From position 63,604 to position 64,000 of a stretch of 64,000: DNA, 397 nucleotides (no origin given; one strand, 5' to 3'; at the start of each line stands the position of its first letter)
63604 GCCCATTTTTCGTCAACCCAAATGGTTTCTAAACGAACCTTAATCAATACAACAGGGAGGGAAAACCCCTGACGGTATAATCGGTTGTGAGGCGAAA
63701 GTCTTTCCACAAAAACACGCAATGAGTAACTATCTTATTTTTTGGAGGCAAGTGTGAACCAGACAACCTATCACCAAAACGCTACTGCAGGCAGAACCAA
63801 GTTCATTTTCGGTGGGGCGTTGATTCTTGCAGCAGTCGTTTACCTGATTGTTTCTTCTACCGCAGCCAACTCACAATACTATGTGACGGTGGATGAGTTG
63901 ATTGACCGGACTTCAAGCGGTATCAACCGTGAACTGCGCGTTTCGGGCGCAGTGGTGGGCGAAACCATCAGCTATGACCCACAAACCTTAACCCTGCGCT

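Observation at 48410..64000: Six-gene, ~45-haem cytochrome c island with three different quinol-dehydrogenase modules, its own two-component system, and no recognisable terminal reductase or porin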

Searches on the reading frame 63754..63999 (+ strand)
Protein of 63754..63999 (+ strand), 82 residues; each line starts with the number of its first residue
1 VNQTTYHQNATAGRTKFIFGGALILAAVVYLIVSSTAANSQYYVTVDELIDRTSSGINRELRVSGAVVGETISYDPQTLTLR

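Call 31: search_protein_families(library=pfam, proteins=[window:63754-63999:+], max_evalue=0.001)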
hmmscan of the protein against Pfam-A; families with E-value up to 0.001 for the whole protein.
window:63754-63999:+ (82 aa): 1 family
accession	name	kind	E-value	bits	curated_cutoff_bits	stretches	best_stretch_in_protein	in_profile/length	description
PF03100.22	CcmE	-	0.0002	22.1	24.6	1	41-81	2-42/99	CcmE domain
